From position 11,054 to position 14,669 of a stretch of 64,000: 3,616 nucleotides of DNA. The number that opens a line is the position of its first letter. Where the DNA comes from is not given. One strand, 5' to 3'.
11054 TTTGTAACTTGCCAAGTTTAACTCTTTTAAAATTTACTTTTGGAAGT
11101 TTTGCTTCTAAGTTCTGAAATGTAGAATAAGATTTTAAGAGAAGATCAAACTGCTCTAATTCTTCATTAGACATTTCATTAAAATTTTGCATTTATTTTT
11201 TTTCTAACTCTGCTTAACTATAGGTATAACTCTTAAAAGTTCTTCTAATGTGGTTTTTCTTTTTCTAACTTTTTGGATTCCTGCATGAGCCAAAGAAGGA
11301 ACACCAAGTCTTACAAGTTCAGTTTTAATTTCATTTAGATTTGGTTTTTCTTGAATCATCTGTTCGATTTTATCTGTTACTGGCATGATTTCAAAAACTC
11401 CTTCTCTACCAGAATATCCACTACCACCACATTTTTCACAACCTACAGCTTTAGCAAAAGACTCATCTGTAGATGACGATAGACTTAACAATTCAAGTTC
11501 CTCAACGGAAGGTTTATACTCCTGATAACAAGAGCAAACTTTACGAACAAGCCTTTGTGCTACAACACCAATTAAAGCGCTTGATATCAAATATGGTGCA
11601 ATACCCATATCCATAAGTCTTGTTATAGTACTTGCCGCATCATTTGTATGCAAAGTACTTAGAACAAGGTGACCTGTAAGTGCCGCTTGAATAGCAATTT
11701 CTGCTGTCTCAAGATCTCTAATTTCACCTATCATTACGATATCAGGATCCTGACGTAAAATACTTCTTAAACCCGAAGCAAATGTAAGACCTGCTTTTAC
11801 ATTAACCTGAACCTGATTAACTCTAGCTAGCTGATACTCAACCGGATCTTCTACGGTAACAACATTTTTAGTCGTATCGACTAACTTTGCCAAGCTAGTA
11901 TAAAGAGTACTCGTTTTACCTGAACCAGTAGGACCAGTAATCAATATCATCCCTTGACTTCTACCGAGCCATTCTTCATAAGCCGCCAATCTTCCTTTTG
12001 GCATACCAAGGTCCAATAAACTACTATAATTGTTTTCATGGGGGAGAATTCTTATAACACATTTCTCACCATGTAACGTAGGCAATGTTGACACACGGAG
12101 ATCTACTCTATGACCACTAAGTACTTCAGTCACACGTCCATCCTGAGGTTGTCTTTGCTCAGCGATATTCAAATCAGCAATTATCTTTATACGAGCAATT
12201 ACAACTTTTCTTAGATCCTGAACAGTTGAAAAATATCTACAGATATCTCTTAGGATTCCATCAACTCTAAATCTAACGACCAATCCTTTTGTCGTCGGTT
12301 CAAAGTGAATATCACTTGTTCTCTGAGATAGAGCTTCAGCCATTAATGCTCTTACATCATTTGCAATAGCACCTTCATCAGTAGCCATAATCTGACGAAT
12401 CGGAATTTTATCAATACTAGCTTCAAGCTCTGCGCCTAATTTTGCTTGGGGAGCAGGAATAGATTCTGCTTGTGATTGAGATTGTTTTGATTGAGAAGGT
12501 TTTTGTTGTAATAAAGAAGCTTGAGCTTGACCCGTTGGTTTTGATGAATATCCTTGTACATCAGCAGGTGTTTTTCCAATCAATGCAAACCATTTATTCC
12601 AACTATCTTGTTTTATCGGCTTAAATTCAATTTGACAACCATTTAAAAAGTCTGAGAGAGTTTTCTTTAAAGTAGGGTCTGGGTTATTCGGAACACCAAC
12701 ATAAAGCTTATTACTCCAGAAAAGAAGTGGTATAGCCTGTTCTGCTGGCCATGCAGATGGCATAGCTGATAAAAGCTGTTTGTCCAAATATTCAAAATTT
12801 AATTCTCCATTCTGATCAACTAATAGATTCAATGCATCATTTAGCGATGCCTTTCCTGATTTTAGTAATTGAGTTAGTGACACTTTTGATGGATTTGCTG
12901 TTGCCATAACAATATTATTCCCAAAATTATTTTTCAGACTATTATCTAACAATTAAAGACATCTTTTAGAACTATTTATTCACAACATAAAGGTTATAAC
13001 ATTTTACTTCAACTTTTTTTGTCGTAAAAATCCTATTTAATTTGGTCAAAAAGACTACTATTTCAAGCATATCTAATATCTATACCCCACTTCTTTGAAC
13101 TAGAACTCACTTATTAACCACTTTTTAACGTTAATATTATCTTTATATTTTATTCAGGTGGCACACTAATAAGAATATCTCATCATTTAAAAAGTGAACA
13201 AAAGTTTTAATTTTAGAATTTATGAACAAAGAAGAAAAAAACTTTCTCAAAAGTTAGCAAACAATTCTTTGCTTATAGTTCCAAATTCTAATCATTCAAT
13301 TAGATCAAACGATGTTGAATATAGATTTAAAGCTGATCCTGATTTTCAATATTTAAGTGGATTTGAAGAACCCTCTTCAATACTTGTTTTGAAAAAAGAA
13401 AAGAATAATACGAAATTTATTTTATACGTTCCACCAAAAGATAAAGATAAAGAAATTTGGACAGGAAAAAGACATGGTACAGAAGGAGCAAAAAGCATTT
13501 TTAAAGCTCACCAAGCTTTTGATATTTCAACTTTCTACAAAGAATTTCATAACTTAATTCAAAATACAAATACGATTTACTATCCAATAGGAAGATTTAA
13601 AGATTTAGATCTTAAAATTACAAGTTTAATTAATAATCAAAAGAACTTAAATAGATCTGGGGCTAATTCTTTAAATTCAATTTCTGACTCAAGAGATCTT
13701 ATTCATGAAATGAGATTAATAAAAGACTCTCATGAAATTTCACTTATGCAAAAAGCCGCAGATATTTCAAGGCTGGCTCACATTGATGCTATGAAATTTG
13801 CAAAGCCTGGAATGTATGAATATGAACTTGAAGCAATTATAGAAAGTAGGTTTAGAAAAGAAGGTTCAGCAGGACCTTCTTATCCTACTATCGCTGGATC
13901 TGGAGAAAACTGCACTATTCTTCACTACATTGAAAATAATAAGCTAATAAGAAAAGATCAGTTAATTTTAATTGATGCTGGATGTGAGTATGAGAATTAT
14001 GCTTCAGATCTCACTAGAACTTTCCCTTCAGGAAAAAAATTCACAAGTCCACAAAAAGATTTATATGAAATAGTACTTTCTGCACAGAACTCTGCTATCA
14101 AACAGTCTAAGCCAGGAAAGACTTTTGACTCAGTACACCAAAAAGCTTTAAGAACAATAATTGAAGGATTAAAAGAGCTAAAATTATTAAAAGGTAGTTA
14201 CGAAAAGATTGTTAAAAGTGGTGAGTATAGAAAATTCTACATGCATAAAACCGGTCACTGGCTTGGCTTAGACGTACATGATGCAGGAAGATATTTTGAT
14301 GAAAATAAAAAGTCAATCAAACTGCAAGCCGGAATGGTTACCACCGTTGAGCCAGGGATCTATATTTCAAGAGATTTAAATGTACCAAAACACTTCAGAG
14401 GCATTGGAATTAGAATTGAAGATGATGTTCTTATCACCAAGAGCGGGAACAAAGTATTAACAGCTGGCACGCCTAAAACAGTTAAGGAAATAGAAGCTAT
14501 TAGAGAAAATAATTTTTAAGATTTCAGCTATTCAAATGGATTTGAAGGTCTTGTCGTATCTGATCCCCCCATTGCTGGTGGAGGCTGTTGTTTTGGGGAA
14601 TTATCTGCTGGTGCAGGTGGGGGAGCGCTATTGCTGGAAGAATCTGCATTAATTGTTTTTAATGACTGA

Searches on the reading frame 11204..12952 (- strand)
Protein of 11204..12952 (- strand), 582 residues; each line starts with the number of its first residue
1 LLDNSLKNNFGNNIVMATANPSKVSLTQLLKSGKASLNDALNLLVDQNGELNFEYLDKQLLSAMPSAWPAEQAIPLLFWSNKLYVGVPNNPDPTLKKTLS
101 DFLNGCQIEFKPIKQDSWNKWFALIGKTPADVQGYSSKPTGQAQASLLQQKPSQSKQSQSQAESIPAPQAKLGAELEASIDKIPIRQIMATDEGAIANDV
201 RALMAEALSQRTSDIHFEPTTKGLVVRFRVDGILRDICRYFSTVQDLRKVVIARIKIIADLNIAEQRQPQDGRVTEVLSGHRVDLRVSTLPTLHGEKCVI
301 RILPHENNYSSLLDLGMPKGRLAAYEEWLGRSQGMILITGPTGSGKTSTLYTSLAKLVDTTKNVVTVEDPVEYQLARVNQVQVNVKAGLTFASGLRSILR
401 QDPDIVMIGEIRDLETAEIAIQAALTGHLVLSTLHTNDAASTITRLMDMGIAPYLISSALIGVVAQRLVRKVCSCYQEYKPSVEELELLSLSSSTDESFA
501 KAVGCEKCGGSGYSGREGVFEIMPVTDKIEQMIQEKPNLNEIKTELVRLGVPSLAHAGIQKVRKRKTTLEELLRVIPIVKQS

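Call 81: search_protein_families(library=pfam, proteins=[window:11204-12952:-], max_evalue=0.00001)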
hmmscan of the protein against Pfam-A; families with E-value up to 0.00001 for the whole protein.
window:11204-12952:- (582 aa): 1 family
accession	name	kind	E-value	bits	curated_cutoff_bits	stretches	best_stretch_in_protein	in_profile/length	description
PF00437.27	T2SSE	-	5.4e-129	430.5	24.9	1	190-574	2-370/370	Type II/IV secretion system protein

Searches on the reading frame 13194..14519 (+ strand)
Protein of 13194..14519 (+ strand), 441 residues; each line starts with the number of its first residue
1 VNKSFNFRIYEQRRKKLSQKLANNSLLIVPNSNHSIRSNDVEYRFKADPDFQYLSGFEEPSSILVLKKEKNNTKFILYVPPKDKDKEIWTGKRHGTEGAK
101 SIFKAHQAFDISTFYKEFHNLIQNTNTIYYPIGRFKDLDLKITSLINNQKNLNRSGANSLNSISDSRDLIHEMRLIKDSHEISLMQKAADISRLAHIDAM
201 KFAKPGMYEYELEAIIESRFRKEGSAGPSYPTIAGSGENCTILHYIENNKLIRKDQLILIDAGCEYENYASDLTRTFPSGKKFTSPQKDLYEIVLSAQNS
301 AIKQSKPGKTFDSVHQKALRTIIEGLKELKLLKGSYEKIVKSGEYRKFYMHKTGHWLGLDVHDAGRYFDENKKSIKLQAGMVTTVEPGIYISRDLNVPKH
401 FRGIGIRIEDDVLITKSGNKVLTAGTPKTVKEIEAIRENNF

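Call 81: search_protein_families(library=pfam, proteins=[window:13194-14519:+], max_evalue=0.00001)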
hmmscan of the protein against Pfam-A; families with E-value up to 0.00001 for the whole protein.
window:13194-14519:+ (441 aa): 2 families
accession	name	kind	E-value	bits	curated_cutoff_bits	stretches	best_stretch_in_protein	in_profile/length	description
PF00557.29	Peptidase_M24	-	1.7e-65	221.1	23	1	184-416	2-208/208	Metallopeptidase family M24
PF05195.22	AMP_N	-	1.4e-35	122.1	24.6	1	10-129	1-121/121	Aminopeptidase P, N-terminal domain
